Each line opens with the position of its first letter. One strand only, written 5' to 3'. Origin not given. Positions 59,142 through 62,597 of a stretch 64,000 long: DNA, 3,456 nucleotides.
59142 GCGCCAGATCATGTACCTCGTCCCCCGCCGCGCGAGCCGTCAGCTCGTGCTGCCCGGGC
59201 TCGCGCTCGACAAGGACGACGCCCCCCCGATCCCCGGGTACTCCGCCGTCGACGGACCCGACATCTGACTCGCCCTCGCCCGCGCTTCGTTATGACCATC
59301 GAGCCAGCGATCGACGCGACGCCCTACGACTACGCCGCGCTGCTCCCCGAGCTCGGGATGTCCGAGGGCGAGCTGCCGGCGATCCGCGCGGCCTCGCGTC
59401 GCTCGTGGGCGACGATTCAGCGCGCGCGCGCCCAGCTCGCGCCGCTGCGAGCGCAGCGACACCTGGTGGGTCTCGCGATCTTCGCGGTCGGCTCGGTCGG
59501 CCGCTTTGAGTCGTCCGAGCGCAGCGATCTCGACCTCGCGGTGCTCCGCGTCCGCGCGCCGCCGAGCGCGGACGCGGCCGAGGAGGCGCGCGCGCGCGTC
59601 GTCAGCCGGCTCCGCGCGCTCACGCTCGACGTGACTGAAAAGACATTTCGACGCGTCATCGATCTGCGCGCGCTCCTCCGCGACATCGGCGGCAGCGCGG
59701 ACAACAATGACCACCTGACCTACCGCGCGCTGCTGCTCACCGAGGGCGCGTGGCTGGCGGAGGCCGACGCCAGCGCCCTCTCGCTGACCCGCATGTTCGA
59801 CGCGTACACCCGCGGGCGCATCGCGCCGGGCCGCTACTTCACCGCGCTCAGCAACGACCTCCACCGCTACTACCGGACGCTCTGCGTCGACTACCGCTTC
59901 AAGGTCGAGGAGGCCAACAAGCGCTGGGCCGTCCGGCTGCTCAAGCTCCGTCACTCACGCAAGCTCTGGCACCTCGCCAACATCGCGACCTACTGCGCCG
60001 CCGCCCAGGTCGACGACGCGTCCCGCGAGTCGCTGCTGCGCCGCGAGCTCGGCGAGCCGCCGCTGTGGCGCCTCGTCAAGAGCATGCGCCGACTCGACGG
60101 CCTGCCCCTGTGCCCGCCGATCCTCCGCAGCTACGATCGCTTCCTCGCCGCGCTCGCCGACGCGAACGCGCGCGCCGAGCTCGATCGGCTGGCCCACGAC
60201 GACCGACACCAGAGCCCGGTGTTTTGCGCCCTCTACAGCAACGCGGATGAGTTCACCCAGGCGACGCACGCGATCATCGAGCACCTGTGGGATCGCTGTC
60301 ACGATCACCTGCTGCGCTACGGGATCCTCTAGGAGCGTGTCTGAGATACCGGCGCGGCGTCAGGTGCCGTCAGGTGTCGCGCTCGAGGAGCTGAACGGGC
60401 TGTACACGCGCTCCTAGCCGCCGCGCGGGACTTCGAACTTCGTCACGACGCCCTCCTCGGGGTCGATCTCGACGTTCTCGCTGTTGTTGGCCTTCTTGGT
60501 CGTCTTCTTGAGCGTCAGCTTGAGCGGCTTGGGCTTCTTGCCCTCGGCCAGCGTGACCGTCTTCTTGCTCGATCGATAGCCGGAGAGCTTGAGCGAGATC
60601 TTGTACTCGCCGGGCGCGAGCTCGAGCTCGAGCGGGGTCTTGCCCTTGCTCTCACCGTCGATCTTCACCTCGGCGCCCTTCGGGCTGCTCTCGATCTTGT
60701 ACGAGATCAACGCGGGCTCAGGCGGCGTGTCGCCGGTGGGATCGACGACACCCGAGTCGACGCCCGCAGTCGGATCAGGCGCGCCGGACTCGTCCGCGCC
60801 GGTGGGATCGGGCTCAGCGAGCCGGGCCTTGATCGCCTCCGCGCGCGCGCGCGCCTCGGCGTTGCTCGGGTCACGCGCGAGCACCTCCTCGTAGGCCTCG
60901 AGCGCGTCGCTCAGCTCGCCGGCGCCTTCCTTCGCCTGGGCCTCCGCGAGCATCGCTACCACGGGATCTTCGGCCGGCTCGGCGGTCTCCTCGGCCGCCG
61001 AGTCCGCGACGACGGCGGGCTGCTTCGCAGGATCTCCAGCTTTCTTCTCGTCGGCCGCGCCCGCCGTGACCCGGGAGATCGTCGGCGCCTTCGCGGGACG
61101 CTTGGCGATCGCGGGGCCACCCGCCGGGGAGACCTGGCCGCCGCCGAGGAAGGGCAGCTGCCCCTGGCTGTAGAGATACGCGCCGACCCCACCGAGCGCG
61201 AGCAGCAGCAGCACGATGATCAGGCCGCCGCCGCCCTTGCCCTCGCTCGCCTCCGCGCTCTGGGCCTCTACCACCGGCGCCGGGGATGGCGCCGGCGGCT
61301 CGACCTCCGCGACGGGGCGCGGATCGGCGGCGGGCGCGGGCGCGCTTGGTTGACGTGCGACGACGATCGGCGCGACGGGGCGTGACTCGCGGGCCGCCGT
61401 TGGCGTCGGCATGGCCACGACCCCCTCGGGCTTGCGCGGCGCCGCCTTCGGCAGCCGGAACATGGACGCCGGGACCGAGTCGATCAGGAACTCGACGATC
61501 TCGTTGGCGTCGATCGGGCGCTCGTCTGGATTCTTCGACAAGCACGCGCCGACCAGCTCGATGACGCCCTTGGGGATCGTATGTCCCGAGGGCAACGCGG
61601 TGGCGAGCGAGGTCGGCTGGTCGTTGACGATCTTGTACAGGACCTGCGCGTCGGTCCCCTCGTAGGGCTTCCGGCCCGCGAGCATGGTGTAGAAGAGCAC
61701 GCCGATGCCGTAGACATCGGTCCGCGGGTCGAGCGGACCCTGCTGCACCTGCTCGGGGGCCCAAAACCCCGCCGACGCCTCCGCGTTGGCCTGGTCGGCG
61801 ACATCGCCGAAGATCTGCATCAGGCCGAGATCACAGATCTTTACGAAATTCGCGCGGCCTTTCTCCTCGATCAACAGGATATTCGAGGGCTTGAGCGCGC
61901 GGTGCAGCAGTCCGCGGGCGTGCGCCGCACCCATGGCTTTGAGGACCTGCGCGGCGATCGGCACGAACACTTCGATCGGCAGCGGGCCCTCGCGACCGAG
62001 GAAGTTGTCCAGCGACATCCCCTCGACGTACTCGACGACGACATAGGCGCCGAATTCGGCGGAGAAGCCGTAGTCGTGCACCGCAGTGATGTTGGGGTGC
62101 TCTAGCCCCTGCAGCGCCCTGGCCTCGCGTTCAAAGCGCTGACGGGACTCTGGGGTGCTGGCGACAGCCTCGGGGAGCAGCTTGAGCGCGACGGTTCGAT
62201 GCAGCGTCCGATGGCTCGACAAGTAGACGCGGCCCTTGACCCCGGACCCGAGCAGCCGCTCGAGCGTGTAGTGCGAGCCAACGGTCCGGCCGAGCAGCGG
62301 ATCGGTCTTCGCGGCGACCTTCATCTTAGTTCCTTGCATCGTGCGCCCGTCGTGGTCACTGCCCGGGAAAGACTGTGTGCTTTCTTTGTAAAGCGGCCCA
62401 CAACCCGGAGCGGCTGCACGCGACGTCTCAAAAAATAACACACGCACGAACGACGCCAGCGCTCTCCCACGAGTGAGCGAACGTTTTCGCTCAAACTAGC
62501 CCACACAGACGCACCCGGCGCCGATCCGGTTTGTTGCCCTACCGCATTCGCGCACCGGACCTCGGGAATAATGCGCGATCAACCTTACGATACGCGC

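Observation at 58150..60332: Two-gene operon: HD phosphohydrolase followed 23 nt later by a Pol-beta-type nucleotidyltransferase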

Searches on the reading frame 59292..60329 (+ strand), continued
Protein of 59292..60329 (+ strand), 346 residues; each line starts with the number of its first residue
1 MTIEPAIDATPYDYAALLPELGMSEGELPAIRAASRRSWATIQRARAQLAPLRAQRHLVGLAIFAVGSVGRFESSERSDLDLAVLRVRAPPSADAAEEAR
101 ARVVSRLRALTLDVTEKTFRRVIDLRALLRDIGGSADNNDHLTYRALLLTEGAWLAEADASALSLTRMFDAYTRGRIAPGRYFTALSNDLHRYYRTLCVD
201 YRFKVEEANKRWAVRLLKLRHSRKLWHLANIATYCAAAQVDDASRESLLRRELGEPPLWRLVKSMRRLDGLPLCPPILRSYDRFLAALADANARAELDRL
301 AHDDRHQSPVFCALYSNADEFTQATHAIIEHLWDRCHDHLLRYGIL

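Call 96: search_protein_families(library=ncbifam, proteins=[L004:7214-7765:+, L001:7029-7589:+, L054:8929-9474:+, L057:9019-9513:+, L060:2704-3237:+, L006:6842-7546:+, L005:711-1703:+, L048:6954-7997:+], max_evalue=0.001)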
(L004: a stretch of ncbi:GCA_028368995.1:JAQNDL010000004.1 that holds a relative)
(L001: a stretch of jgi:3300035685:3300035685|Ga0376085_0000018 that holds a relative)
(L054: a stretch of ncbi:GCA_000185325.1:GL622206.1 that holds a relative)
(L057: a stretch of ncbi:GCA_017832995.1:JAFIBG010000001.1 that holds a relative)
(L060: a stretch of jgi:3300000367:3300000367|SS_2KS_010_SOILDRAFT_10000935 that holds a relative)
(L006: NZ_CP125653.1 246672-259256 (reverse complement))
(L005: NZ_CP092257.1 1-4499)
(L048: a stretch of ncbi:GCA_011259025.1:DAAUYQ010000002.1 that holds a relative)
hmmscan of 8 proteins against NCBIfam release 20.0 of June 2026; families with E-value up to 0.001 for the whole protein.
L004:7214-7765:+ (184 aa): 11 families
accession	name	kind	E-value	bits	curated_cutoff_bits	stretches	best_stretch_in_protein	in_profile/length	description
NF006991.0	PRK09456.1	equivalog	9e-08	32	295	1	64-158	83-182/199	glucose-1-phosphatase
TIGR01509.1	HAD-SF-IA-v3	subfamily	3.5e-07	30.5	29.4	1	67-159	67-153/154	HAD-IA family hydrolase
TIGR01454.1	AHBA_synth_RP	hypoth_equivalog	1.1e-06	28.5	246.65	1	71-173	81-187/205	AHBA synthesis associated protein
TIGR01422.2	phosphonatase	equivalog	3.5e-06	26.5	220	1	54-158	87-197/251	phosphonoacetaldehyde hydrolase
TIGR02247.1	HAD-1A3-hyp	subfamily_domain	1.4e-05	24.9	125.4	1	66-155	95-190/211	epoxide hydrolase N-terminal domain-like phosphatase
TIGR02253.1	CTE7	subfamily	1.5e-05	24.9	169.75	1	62-164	91-198/221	TIGR02253 family HAD-type hydrolase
TIGR03351.1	PhnX-like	hypoth_equivalog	0.00011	22.2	218.9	1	73-173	95-203/220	phosphonatase-like hydrolase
TIGR02252.1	DREG-2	subfamily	0.00011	22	155.2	1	66-159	106-203/203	HAD hydrolase, REG-2-like, family IA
TIGR01449.2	PGP_bact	equivalog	0.00017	21.2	180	1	74-163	94-187/213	phosphoglycolate phosphatase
NF009695.0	PRK13222.1-2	equivalog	0.00082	18.9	225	0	75-155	104-188/226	phosphoglycolate phosphatase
NF011564.0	PRK14988.1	equivalog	0.00093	19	189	0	61-155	89-187/225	GMP/IMP nucleotidase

L001:7029-7589:+ (187 aa): 11 families
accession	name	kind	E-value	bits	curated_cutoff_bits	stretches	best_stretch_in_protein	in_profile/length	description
TIGR02253.1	CTE7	subfamily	7.3e-09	35.7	169.75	1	56-163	90-201/221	TIGR02253 family HAD-type hydrolase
TIGR02247.1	HAD-1A3-hyp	subfamily_domain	1.3e-07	31.5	125.4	1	69-170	103-209/211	epoxide hydrolase N-terminal domain-like phosphatase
TIGR01509.1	HAD-SF-IA-v3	subfamily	6.6e-07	29.6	29.4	1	24-155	26-153/154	HAD-IA family hydrolase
NF009695.0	PRK13222.1-2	equivalog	5.3e-06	26.1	225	1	69-154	103-191/226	phosphoglycolate phosphatase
TIGR02252.1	DREG-2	subfamily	1.9e-05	24.5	155.2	1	66-155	111-203/203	HAD hydrolase, REG-2-like, family IA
TIGR01449.2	PGP_bact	equivalog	2.6e-05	23.9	180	1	69-166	94-194/213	phosphoglycolate phosphatase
TIGR01454.1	AHBA_synth_RP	hypoth_equivalog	3.5e-05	23.5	246.65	1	67-166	82-184/205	AHBA synthesis associated protein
TIGR01662.1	HAD-SF-IIIA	subfamily_domain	0.00034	20.7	44.6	0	64-156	29-138/141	HAD-IIIA family hydrolase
NF006991.0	PRK09456.1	equivalog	0.00048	19.9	295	1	69-155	93-183/199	glucose-1-phosphatase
TIGR02254.1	YjjG_YfnB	equivalog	0.00073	19.1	159.9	0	69-165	106-205/223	YjjG family noncanonical pyrimidine nucleotidase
NF011564.0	PRK14988.1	equivalog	0.00099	18.9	189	0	57-152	90-188/225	GMP/IMP nucleotidase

L054:8929-9474:+ (182 aa): 18 families
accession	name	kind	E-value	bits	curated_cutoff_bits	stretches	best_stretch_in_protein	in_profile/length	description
TIGR03162.1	ribazole_cobC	equivalog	1.7e-23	82.9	162.9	1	11-148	2-158/176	alpha-ribazole phosphatase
NF011580.0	PRK15004.1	equivalog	1.2e-16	61.4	250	1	9-92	2-88/203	adenosylcobalamin/alpha-ribazole phosphatase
NF005567.0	PRK07238.1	equivalog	2.6e-15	56.7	326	1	9-142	179-333/378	bifunctional RNase H/acid phosphatase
NF002217.0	PRK01112.1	equivalog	2.2e-13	50.1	320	1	7-73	1-67/228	2,3-bisphosphoglycerate-dependent phosphoglycerate mutase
NF038349.1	dPGM_arch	equivalog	2.4e-12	47.1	225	1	12-148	3-151/194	2,3-diphosphoglycerate-dependent phosphoglycerate mutase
NF045917.1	PhserinePhPspA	equivalog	3e-12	46.7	350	1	7-103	1-100/211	phosphoserine phosphatase PspA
NF002901.0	PRK03482.1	equivalog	5.8e-12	45.7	261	1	7-91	1-88/215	2,3-diphosphoglycerate-dependent phosphoglycerate mutase GpmB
TIGR01258.1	pgm_1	subfamily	2.9e-09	36.7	81.7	1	9-116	2-114/245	2,3-bisphosphoglycerate-dependent phosphoglycerate mutase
NF010718.0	PRK14120.1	equivalog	1e-08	34.8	366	1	7-116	4-118/249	phosphoglyceromutase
NF010713.0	PRK14115.1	equivalog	2e-08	33.8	305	1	7-103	1-105/248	2,3-diphosphoglycerate-dependent phosphoglycerate mutase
NF002339.0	PRK01295.1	equivalog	2.5e-08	33.6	316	1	10-103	5-106/206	2,3-bisphosphoglycerate-dependent phosphoglycerate mutase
NF010715.0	PRK14117.1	equivalog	4.1e-08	33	421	1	7-103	1-105/230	phosphoglycerate mutase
NF009993.0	PRK13462.1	equivalog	5e-08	32.8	226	1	9-138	7-150/203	acid phosphatase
TIGR03848.1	MSMEG_4193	subfamily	1.2e-07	31.4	203.85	1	12-96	4-92/204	MSMEG_4193 family putative phosphomutase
NF010717.0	PRK14119.1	equivalog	2.6e-06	27.2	378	1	7-110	1-109/228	2,3-diphosphoglycerate-dependent phosphoglycerate mutase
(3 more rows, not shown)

L057:9019-9513:+ (165 aa): 20 families
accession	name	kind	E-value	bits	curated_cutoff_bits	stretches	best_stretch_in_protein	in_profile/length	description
TIGR03162.1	ribazole_cobC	equivalog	1.1e-23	83.6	162.9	1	3-145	4-156/176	alpha-ribazole phosphatase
NF038349.1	dPGM_arch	equivalog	1.8e-21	76.9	225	1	2-143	3-147/194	2,3-diphosphoglycerate-dependent phosphoglycerate mutase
NF011580.0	PRK15004.1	equivalog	3e-17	63.3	250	1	2-144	5-160/203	adenosylcobalamin/alpha-ribazole phosphatase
NF005567.0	PRK07238.1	equivalog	1.3e-16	60.9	326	1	3-90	183-269/378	bifunctional RNase H/acid phosphatase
TIGR03848.1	MSMEG_4193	subfamily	1e-14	54.5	203.85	1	2-99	4-100/204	MSMEG_4193 family putative phosphomutase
NF045917.1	PhserinePhPspA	equivalog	2.5e-14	53.5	350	1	2-88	6-90/211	phosphoserine phosphatase PspA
NF002901.0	PRK03482.1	equivalog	7.1e-14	51.9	261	1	2-164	6-183/215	2,3-diphosphoglycerate-dependent phosphoglycerate mutase GpmB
NF002217.0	PRK01112.1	equivalog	8.9e-13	48.1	320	1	2-72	6-78/228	2,3-bisphosphoglycerate-dependent phosphoglycerate mutase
TIGR01258.1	pgm_1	subfamily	1.5e-11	44.1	81.7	1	2-93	5-99/245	2,3-bisphosphoglycerate-dependent phosphoglycerate mutase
NF002339.0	PRK01295.1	equivalog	3.2e-10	39.8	316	1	2-91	7-99/206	2,3-bisphosphoglycerate-dependent phosphoglycerate mutase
NF010718.0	PRK14120.1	equivalog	5.5e-10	39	366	1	3-93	10-103/249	phosphoglyceromutase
NF010713.0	PRK14115.1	equivalog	1.5e-09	37.5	305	1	2-95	6-102/248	2,3-diphosphoglycerate-dependent phosphoglycerate mutase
NF010717.0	PRK14119.1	equivalog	3.3e-09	36.7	378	1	3-91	7-98/228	2,3-diphosphoglycerate-dependent phosphoglycerate mutase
NF010715.0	PRK14117.1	equivalog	1.7e-08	34.2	421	1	2-95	6-102/230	phosphoglycerate mutase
NF010714.0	PRK14116.1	equivalog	3.3e-08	33.3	401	1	2-95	6-102/229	2,3-diphosphoglycerate-dependent phosphoglycerate mutase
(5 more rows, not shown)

L060:2704-3237:+ (178 aa): 17 families
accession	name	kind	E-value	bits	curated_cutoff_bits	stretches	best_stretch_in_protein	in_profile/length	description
TIGR03162.1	ribazole_cobC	equivalog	4e-21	75.2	162.9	1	10-152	1-154/176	alpha-ribazole phosphatase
NF038349.1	dPGM_arch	equivalog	8e-17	61.8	225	1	10-152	1-147/194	2,3-diphosphoglycerate-dependent phosphoglycerate mutase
NF005567.0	PRK07238.1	equivalog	4.7e-15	55.8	326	1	10-98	180-268/378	bifunctional RNase H/acid phosphatase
NF002901.0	PRK03482.1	equivalog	1.1e-13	51.3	261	1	10-98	4-91/215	2,3-diphosphoglycerate-dependent phosphoglycerate mutase GpmB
NF011580.0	PRK15004.1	equivalog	1.6e-12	47.8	250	1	10-96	3-88/203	adenosylcobalamin/alpha-ribazole phosphatase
TIGR03848.1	MSMEG_4193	subfamily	1.6e-11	44.1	203.85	1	10-98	2-90/204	MSMEG_4193 family putative phosphomutase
NF045917.1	PhserinePhPspA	equivalog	2.6e-11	43.6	350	1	10-73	4-67/211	phosphoserine phosphatase PspA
NF009994.0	PRK13463.1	equivalog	8.2e-09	35.5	277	1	9-72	4-67/203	phosphoserine phosphatase 1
NF009993.0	PRK13462.1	equivalog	2.5e-08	33.8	226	1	10-100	8-96/203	acid phosphatase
NF002217.0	PRK01112.1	equivalog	7.2e-08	32.1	320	1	12-69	6-63/228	2,3-bisphosphoglycerate-dependent phosphoglycerate mutase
NF010713.0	PRK14115.1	equivalog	1.1e-07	31.5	305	1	11-98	5-96/248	2,3-diphosphoglycerate-dependent phosphoglycerate mutase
TIGR01258.1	pgm_1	subfamily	1.2e-07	31.4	81.7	1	10-100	3-97/245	2,3-bisphosphoglycerate-dependent phosphoglycerate mutase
NF002339.0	PRK01295.1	equivalog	1e-06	28.4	316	1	12-100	7-99/206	2,3-bisphosphoglycerate-dependent phosphoglycerate mutase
NF010718.0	PRK14120.1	equivalog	1.9e-06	27.3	366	1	11-100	8-101/249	phosphoglyceromutase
TIGR00249.1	sixA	equivalog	4.9e-06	26.5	74.5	1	10-88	3-79/154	phosphohistidine phosphatase SixA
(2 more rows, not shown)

L006:6842-7546:+ (235 aa): 18 families
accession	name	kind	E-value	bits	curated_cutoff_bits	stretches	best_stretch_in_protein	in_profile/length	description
TIGR03162.1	ribazole_cobC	equivalog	1.9e-24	86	162.9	1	43-215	1-173/176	alpha-ribazole phosphatase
NF005567.0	PRK07238.1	equivalog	3.2e-17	62.9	326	1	26-200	162-338/378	bifunctional RNase H/acid phosphatase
NF045917.1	PhserinePhPspA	equivalog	1.6e-16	60.6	350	1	43-217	4-181/211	phosphoserine phosphatase PspA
NF011580.0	PRK15004.1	equivalog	2.7e-16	60.2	250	1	43-191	3-155/203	adenosylcobalamin/alpha-ribazole phosphatase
NF038349.1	dPGM_arch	equivalog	6.7e-13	49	225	1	43-217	1-168/194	2,3-diphosphoglycerate-dependent phosphoglycerate mutase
NF002901.0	PRK03482.1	equivalog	1.2e-12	48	261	1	42-226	3-192/215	2,3-diphosphoglycerate-dependent phosphoglycerate mutase GpmB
NF010718.0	PRK14120.1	equivalog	1.4e-11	44.2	366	1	39-135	3-103/249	phosphoglyceromutase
TIGR03848.1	MSMEG_4193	subfamily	3.4e-11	43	203.85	1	42-192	1-159/204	MSMEG_4193 family putative phosphomutase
NF009994.0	PRK13463.1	equivalog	1.4e-09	38.1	277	1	41-190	3-156/203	phosphoserine phosphatase 1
TIGR01258.1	pgm_1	subfamily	7.6e-09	35.3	81.7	1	43-135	3-99/245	2,3-bisphosphoglycerate-dependent phosphoglycerate mutase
NF010716.0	PRK14118.1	equivalog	1.8e-07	30.7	409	1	43-132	3-96/227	2,3-diphosphoglycerate-dependent phosphoglycerate mutase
NF002339.0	PRK01295.1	equivalog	4.8e-07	29.4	316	1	42-191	4-164/206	2,3-bisphosphoglycerate-dependent phosphoglycerate mutase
NF010713.0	PRK14115.1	equivalog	2.7e-06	26.8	305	1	43-132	4-97/248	2,3-diphosphoglycerate-dependent phosphoglycerate mutase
NF009993.0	PRK13462.1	equivalog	4.1e-06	26.6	226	1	43-167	8-132/203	acid phosphatase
NF010715.0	PRK14117.1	equivalog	1.7e-05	24.4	421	1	43-136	4-101/230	phosphoglycerate mutase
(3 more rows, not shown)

L005:711-1703:+ (331 aa): 0 families

L048:6954-7997:+ (348 aa): 9 families
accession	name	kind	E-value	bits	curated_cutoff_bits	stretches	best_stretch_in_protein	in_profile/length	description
TIGR01353.1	dGTP_triPase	subfamily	4e-08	33.2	152.35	1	36-121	12-99/389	dGTP triphosphohydrolase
NF002329.0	PRK01286.1-4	equivalog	9.4e-08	31.7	494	1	35-127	47-130/342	deoxyguanosinetriphosphate triphosphohydrolase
NF002327.0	PRK01286.1-2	equivalog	2.3e-07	30.2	393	1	35-145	48-153/345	deoxyguanosinetriphosphate triphosphohydrolase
NF002328.0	PRK01286.1-3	equivalog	1.9e-06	27.1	467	1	34-123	46-126/404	deoxyguanosinetriphosphate triphosphohydrolase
NF002829.0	PRK03007.1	equivalog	3.2e-06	26.3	385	1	64-116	62-111/425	deoxyguanosinetriphosphate triphosphohydrolase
NF002326.0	PRK01286.1-1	equivalog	4.4e-06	26.3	390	1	36-119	42-116/379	deoxyguanosinetriphosphate triphosphohydrolase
TIGR03276.1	Phn-HD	hypoth_equivalog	0.00012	21.6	214.6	1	65-133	22-81/179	phosphonate degradation HD-domain oxygenase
NF041026.1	antiphage_dGTPase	exception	0.00012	21.4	400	1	35-117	25-109/425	anti-phage deoxyguanosine triphosphatase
NF003701.1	PRK05318.1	subfamily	0.00038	19.4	383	1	35-116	26-110/426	anti-phage deoxyguanosine triphosphatase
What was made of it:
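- The phosphatases resemble alpha-ribazole-5'-phosphate phosphatase CobC below threshold (call 96).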

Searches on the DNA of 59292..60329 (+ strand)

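Call 36: search_dna_similar(query=L005:711-1706:+, collection=ecoli_genomes, mode=distant, max_rows=30, rows=spread)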
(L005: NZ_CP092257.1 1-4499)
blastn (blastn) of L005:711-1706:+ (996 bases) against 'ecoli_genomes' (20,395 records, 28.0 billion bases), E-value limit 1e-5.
Records with a match: 1; places in all: 1; records where one place covers at least 80% of the query: 1.
Genomes with a match: 1 of 5426; with a place that covers at least 80% of the query: 1. Places per genome that has any: lowest 1, median 1, highest 1. On chromosomes: 0 places; on plasmids: 1.
Best place of each record, by identity: >=99% 1.
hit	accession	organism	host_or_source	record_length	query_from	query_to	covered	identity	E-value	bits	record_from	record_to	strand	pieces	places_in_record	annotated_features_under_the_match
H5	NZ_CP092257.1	Escherichia coli strain ISHS7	Felix catus domesticus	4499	1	996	100%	100.0%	0e+0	1797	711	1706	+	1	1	nucleotidyltransferase domain-containing protein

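Call 76: search_dna_similar(query=L051:6954-9011:+, collection=ecoli_genomes, mode=distant, max_rows=15)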
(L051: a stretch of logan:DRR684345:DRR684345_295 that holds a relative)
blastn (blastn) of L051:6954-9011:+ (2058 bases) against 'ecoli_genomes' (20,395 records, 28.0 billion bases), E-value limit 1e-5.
Records with a match: 1; places in all: 2; records where one place covers at least 80% of the query: 0.
Genomes with a match: 1 of 5426; with a place that covers at least 80% of the query: 0. Places per genome that has any: lowest 2, median 2, highest 2. On chromosomes: 0 places; on plasmids: 2.
Best place of each record, by identity: 60-80% 1.
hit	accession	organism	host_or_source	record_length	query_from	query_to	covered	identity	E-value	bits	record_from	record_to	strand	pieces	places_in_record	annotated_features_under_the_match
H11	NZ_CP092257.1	Escherichia coli strain ISHS7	Felix catus domesticus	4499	361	1709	38%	69.9%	3e-43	332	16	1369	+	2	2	HD domain-containing protein | nucleotidyltransferase domain-containing protein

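Call 77: search_dna_similar(query=L048:6954-9014:+, collection=ecoli_genomes, mode=distant, max_rows=15)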
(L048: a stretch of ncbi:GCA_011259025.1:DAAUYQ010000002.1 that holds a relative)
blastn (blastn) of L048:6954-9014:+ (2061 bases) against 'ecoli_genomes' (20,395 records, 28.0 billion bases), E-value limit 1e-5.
Records with a match: 1; places in all: 2; records where one place covers at least 80% of the query: 0.
Genomes with a match: 1 of 5426; with a place that covers at least 80% of the query: 0. Places per genome that has any: lowest 2, median 2, highest 2. On chromosomes: 0 places; on plasmids: 2.
Best place of each record, by identity: 60-80% 1.
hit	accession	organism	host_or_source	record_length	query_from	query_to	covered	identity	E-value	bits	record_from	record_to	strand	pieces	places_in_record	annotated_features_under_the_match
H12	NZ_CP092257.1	Escherichia coli strain ISHS7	Felix catus domesticus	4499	526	1697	38%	66.8%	4e-22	221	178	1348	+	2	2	nucleotidyltransferase domain-containing protein | HD domain-containing protein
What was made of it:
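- On Clover (CloA/CloB): E. coli genome searches found only plasmid pISHS7_5 (calls 36, 76, 77).
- Present in only 1 of 5426 complete E. coli genomes (calls 36, 76, 77).
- Tried and rejected: blastn of three enteric versions against 5426 complete E. coli genomes found only pISHS7_5 (calls 36, 76, 77).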

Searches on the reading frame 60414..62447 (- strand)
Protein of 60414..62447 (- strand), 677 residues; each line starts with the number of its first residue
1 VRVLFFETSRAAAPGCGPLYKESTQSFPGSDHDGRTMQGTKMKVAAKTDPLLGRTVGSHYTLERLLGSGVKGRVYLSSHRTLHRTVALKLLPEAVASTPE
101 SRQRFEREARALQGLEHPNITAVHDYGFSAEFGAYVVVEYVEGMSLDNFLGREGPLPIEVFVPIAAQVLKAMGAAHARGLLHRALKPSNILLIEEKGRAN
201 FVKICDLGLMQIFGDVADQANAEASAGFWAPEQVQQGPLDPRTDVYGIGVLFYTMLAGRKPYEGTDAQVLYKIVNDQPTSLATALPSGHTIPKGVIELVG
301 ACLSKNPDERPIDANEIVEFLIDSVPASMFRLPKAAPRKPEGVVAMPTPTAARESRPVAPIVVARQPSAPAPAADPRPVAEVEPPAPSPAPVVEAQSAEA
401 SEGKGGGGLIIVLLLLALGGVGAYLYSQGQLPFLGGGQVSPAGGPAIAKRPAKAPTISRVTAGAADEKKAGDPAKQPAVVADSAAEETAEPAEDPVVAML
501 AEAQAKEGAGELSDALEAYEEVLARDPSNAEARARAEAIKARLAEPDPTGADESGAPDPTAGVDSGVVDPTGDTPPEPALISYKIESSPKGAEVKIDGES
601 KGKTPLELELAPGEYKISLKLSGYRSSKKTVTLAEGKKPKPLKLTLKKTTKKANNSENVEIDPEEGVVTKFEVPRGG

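Call 6: search_protein_families(library=pfam, proteins=[window:60414-62447:-], max_evalue=1)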
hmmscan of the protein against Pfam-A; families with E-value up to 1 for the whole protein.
window:60414-62447:- (677 aa): 15 families
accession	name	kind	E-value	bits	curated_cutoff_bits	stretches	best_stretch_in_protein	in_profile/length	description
PF00069.31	Pkinase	-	1.8e-44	152.6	31.7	1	60-316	1-256/263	Protein kinase domain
PF07714.23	PK_Tyr_Ser-Thr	-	1.1e-32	113.9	23.1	1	61-317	2-254/258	Protein tyrosine and serine/threonine kinase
PF08308.17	PEGA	-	4.7e-16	58.9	20.8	1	582-648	3-69/71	PEGA domain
PF13428.12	TPR_14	-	0.0019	19.2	23.5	1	498-535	3-40/44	Tetratricopeptide repeat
PF13432.12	TPR_16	-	0.0062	17.4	32.7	1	500-533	1-34/65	Tetratricopeptide repeat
PF13414.12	TPR_11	-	0.0065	16.6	26.8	1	510-533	8-31/42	TPR repeat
PF14559.12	TPR_19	-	0.0077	17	25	1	509-535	4-30/68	Tetratricopeptide repeat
PF24575.1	TPR_Slam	-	0.011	16.6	35.2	1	491-534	42-85/104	Surface lipoprotein assembly modifier, N-terminal TPR repeats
PF07719.23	TPR_2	-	0.011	16.2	27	1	501-529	6-34/34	Tetratricopeptide repeat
PF00515.34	TPR_1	-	0.022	15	27.8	1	509-529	14-34/34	Tetratricopeptide repeat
PF06293.20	Kdo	-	0.025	14.5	21.3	1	75-200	28-159/207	Lipopolysaccharide kinase (Kdo/WaaP) family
PF01636.29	APH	-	0.076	13.2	23.2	1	65-173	4-108/239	Phosphotransferase enzyme family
PF13620.12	CarboxypepD_reg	-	0.13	13.1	32.3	1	609-646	44-81/82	Carboxypeptidase regulatory-like domain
PF13429.12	TPR_15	-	0.22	11.4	26.2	1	487-535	138-185/280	Tetratricopeptide repeat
PF13715.12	CarbopepD_reg_2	-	0.25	11.8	32.2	1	609-652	40-82/88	CarboxypepD_reg-like domain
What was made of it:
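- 60414..62447 (-): Context only: convergent Ser/Thr kinase with TPR and PEGA domains. Pfam (call 6).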

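Call 93: search_protein_families(library=padloc, proteins=[window:60414-62447:-], max_evalue=0.00001)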
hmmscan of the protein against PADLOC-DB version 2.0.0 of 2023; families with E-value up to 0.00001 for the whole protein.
window:60414-62447:- (677 aa): 33 families (the best 25 are shown)
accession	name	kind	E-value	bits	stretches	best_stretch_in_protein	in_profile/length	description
PDLC04061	PD-T4-6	-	2.3e-67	226.7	1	54-534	12-485/510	-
PDLC04042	PD-T4-6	-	1.2e-64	216.7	1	54-321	5-269/292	-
PDLC04054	PD-T4-6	-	1.2e-61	207.1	1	55-373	8-310/347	-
PDLC04053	PD-T4-6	-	6.6e-61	204.5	1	56-341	7-288/311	-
PDLC04138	mad6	-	1.2e-59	200.8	1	40-343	33-332/659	mads_6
PDLC04043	PD-T4-6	-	1.4e-53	180.6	1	58-346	15-297/452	-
PDLC04041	PD-T4-6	-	2.8e-53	179.7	1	57-324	27-293/443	-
PDLC04039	PD-T4-6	-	1.1e-50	171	1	49-387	6-360/458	-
PDLC04060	PD-T4-6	-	1.2e-49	167.6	1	53-321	3-266/486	-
PDLC04047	PD-T4-6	-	5e-49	165.1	1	54-320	6-268/327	-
PDLC04052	PD-T4-6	-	6.4e-47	158.9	1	55-339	6-288/496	-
PDLC01088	C3a189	-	2.3e-45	153.4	1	63-319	2-256/840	kinase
PDLC04050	PD-T4-6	-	3.7e-45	152.7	1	52-319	54-321/480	-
PDLC04057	PD-T4-6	-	7.9e-44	148.4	1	52-319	2-265/443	-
PDLC04048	PD-T4-6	-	5.7e-43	145.6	1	52-269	4-219/354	-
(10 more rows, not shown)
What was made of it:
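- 60414..62447 (-): PADLOC kinase hits are generic (call 93).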
